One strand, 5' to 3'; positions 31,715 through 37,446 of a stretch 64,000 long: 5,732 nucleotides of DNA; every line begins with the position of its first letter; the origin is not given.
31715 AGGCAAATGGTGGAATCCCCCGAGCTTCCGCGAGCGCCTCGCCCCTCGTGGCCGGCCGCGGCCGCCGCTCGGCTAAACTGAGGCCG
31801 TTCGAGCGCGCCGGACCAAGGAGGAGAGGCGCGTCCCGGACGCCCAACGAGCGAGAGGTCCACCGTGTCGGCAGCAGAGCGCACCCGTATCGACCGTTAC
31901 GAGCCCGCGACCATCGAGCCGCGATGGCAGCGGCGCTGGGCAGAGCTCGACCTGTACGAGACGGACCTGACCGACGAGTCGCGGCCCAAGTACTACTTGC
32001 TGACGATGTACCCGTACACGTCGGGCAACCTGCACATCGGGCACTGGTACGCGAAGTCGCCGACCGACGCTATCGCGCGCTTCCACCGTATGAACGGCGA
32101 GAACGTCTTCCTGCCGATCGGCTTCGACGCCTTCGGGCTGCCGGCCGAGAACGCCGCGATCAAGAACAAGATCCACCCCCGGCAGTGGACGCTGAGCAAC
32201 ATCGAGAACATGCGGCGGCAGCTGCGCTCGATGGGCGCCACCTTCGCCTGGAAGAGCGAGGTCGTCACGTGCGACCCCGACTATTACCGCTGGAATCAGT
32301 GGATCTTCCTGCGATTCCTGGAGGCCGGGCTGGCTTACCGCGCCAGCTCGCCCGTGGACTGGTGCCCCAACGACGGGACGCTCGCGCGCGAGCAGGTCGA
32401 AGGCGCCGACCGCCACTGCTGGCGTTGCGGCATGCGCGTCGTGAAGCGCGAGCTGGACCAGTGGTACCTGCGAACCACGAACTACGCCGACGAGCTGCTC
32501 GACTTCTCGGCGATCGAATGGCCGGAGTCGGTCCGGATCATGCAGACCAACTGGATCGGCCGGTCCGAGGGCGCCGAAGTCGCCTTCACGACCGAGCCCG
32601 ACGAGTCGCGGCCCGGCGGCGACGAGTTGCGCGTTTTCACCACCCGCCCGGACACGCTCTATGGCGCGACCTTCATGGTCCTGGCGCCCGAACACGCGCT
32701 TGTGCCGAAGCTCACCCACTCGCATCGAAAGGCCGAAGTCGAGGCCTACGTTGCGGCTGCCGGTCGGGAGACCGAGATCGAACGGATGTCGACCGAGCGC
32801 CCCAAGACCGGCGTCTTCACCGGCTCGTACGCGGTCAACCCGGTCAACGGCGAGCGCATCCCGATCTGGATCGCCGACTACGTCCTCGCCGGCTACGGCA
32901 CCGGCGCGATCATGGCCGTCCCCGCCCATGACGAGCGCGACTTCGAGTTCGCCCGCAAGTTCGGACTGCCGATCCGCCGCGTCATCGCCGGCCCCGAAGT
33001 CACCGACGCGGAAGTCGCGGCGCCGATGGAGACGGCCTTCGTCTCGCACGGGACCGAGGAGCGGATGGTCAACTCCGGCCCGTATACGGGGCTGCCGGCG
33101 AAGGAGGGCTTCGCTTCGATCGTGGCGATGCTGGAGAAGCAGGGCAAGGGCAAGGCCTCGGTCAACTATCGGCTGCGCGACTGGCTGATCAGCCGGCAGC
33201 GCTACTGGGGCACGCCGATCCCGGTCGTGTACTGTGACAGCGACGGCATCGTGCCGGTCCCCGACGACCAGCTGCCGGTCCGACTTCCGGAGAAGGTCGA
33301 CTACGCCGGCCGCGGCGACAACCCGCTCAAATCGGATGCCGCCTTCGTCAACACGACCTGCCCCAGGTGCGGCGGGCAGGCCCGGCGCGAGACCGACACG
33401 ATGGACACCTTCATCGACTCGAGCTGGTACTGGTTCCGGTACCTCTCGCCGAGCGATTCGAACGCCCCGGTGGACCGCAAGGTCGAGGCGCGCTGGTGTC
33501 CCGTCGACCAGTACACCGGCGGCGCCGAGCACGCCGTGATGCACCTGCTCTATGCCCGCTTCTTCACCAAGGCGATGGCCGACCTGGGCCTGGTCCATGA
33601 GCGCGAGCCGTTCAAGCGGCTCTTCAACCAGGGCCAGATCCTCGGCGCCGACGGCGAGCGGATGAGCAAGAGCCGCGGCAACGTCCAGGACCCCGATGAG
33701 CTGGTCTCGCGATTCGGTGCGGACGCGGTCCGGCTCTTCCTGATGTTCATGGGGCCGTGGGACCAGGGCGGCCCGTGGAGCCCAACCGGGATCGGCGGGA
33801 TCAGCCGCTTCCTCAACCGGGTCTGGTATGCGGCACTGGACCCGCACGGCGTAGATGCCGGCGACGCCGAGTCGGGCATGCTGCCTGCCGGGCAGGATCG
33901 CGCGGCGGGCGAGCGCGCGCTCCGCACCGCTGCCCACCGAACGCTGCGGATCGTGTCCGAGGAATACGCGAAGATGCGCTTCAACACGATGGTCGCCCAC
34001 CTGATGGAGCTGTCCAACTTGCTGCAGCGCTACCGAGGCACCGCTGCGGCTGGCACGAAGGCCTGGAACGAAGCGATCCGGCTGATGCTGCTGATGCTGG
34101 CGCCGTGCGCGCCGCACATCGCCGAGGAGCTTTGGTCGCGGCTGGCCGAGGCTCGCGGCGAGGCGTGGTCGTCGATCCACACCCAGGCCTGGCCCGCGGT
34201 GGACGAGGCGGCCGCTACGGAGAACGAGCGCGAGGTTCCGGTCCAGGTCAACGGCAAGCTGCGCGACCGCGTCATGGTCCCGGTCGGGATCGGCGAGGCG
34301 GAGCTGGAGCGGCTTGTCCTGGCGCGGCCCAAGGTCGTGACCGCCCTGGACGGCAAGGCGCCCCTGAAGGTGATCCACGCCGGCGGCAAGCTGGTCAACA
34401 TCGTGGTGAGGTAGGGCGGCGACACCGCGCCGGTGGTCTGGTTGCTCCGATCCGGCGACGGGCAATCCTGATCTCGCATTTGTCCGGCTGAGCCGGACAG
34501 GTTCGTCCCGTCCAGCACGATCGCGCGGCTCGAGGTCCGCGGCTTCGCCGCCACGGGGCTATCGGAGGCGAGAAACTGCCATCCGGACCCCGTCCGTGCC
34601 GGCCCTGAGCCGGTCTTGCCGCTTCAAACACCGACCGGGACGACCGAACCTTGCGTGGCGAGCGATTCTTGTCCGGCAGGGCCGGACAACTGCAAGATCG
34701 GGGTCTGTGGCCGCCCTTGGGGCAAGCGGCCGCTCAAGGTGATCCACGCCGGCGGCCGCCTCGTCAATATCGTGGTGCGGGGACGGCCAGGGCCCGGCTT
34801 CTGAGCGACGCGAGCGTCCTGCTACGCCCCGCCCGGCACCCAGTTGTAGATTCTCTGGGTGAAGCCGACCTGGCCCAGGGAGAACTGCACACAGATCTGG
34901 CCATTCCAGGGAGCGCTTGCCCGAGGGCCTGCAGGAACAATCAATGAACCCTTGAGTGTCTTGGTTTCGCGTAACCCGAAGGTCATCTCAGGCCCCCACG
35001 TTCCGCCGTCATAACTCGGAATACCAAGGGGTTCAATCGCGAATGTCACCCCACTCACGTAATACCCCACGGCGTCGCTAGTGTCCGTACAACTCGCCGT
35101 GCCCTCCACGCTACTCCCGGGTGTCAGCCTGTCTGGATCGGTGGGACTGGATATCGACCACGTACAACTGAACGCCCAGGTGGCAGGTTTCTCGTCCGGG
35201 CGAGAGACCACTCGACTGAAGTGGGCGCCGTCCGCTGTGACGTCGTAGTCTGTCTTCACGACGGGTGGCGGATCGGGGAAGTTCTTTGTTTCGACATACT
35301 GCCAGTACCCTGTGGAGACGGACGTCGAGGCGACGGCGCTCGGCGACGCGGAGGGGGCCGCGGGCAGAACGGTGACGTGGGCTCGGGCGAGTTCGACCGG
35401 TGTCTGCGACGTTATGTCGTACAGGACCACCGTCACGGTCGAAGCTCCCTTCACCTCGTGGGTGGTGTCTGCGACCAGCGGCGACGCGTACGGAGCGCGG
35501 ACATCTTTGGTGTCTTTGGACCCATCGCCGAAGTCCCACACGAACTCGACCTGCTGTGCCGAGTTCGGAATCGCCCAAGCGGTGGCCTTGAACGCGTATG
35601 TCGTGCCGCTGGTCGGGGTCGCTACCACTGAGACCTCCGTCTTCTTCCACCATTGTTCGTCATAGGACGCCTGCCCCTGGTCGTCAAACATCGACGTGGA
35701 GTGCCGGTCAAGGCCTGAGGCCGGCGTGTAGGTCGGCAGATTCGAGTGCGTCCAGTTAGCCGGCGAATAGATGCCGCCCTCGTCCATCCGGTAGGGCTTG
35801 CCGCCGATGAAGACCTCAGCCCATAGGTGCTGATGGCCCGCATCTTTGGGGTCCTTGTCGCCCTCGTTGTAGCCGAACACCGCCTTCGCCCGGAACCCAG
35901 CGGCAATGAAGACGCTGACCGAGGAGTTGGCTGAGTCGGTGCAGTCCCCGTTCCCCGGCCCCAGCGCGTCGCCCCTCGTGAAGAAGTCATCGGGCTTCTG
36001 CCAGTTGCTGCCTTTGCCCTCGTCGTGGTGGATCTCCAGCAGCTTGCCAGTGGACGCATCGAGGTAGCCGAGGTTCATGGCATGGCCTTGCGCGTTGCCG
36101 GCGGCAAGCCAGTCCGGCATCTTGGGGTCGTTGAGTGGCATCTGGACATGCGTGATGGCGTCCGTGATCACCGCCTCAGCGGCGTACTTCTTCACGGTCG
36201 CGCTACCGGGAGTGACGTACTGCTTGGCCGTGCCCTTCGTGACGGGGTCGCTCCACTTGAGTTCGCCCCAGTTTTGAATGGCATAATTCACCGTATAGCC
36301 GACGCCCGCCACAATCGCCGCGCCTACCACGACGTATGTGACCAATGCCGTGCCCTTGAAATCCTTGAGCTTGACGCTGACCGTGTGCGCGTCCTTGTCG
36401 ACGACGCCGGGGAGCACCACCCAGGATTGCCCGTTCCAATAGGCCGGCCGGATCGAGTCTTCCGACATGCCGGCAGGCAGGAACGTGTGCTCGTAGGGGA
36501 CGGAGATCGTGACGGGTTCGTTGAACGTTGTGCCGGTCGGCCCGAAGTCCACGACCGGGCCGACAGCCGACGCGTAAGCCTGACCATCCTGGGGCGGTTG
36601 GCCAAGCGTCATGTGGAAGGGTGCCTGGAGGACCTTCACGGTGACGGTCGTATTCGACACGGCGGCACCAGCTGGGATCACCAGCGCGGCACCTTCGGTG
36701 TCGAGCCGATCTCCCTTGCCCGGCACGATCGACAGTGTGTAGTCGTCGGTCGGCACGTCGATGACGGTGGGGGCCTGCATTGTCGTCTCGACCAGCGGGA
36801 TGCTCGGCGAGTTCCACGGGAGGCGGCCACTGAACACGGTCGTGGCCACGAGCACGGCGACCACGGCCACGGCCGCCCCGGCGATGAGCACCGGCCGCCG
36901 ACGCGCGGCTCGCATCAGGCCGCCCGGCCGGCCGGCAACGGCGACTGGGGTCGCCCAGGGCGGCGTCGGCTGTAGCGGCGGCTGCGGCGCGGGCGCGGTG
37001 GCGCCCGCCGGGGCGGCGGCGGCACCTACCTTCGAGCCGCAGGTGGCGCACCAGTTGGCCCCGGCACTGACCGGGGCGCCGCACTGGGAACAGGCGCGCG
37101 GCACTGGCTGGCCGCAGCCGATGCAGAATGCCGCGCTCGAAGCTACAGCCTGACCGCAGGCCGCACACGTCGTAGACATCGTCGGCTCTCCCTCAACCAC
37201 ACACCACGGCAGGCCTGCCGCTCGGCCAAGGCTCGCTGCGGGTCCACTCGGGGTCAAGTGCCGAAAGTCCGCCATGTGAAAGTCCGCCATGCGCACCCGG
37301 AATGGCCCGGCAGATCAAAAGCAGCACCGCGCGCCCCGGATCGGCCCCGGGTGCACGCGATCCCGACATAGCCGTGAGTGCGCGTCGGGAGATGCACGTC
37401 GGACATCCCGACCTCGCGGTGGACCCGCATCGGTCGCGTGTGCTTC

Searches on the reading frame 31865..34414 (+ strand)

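Call 79: search_protein_families(library=padloc, proteins=[window:31865-34414:+], max_evalue=0.00001)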
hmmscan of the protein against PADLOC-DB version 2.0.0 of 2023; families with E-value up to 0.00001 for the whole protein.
window:31865-34414:+ (849 aa): 0 families

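Call 80: search_protein_families(library=pfam, proteins=[window:31865-34414:+], max_evalue=0.00001)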
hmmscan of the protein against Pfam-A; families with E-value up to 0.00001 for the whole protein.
window:31865-34414:+ (849 aa): 4 families
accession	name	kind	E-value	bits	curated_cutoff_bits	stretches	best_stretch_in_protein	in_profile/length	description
PF13603.12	tRNA-synt_1_2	-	3.6e-65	219.4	25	1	229-423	2-184/185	Leucyl-tRNA synthetase, editing domain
PF00133.28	tRNA-synt_1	-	2.2e-50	172.1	22.7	2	21-214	2-206/414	tRNA synthetases class I (I, L, M and V)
PF09334.17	tRNA-synt_1g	-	1.5e-24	87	20.1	1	46-182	4-139/391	tRNA synthetases class I (M)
PF08264.19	Anticodon_1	-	4.3e-19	69.3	25.1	1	684-806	2-139/148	Anticodon-binding domain of tRNA ligase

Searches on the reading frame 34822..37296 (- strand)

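Call 79: search_protein_families(library=padloc, proteins=[window:34822-37296:-], max_evalue=0.00001)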
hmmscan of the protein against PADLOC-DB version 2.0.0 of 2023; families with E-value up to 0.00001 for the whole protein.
window:34822-37296:- (824 aa): 0 families

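Call 80: search_protein_families(library=pfam, proteins=[window:34822-37296:-], max_evalue=0.00001)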
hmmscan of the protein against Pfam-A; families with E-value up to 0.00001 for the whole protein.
window:34822-37296:- (824 aa): 5 families
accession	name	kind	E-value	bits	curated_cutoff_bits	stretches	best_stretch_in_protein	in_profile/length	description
PF12773.13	DZR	-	4.7e-09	36.7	27.3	1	44-87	1-45/45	Double zinc ribbon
PF00791.26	ZU5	-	2.5e-07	31.3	21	1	199-268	15-80/97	ZU5 domain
PF01841.26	Transglut_core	-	9.6e-07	29.5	23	1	444-500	46-102/108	Transglutaminase-like superfamily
PF13240.11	Zn_Ribbon_1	-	4e-06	26.9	25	0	69-90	2-23/23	zinc-ribbon domain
PF13248.11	Zn_ribbon_3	-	5e-06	26.2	27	0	68-89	4-25/26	zinc-ribbon domain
